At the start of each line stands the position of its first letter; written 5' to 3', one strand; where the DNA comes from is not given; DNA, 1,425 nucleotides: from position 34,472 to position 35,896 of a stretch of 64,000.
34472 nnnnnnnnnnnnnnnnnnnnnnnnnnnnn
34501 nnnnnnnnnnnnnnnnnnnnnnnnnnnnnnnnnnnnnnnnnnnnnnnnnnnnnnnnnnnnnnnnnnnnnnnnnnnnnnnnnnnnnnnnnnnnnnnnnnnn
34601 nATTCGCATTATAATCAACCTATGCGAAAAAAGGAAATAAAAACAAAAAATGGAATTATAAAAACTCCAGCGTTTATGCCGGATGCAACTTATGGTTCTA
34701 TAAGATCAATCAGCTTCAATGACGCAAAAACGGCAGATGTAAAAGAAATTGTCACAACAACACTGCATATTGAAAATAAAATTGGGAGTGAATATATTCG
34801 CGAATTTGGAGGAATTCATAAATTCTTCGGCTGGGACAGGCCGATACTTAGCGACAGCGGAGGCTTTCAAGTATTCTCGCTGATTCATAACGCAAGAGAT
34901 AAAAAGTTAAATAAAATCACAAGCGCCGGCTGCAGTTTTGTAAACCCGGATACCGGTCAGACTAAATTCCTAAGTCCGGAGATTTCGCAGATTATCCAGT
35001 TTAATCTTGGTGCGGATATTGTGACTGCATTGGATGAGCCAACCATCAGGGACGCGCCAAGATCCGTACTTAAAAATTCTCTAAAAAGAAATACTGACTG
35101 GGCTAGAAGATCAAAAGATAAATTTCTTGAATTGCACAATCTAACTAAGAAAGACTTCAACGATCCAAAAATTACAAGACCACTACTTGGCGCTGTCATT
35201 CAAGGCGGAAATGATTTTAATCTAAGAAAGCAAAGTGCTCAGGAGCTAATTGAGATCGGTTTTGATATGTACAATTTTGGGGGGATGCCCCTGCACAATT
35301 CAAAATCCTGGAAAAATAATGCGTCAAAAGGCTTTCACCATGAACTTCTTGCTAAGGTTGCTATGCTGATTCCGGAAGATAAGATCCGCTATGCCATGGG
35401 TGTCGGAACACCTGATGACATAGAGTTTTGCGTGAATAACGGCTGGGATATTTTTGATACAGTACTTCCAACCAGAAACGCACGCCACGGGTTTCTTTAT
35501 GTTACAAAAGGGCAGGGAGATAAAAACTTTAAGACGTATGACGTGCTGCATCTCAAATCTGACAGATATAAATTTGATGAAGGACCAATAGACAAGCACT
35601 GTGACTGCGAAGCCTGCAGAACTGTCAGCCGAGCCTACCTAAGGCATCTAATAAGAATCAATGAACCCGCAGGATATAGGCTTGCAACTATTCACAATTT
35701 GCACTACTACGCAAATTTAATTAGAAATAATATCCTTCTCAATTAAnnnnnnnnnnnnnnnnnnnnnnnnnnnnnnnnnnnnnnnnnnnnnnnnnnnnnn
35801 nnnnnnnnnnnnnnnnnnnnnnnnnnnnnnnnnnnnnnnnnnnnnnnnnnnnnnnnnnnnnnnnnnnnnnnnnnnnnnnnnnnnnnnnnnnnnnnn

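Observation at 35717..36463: NDT/SLOG-like nucleotide-binding fold fused to a C-terminal ribbon-helix-helix, with a four-box CGTACAT operator array shared with divergent uvrB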

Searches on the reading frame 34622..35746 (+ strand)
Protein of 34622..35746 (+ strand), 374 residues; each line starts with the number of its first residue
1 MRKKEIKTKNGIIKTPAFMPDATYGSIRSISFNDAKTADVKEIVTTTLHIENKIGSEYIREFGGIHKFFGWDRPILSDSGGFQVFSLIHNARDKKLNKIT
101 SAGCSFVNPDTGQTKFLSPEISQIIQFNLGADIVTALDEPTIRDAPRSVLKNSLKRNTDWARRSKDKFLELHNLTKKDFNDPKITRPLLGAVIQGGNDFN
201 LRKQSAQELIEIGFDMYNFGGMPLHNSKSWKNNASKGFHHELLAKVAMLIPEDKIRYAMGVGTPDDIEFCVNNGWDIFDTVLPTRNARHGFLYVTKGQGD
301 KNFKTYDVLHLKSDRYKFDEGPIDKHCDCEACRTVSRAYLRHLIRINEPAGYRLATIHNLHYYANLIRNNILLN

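Call 61: search_protein_families(library=ncbifam, proteins=[window:34622-35746:+], max_evalue=0.001)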
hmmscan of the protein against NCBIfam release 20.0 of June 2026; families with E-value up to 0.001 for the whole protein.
window:34622-35746:+ (374 aa): 4 families
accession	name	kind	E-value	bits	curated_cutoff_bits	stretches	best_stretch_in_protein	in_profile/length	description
TIGR00430.1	Q_tRNA_tgt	equivalog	5.4e-93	311.9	306.75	1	1-369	10-342/368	tRNA guanosine(34) transglycosylase Tgt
TIGR00449.1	tgt_general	superfamily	6.6e-92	308.2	47.6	1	1-369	10-341/367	tRNA-guanine transglycosylase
TIGR00432.2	arcsn_tRNA_tgt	equivalog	2.9e-21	75.4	350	2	123-291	105-256/441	tRNA guanosine(15) transglycosylase TgtA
NF040592.1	tRNA_mod_ArcS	equivalog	0.00019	20.2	440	1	211-342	89-199/575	archaeosine synthase subunit alpha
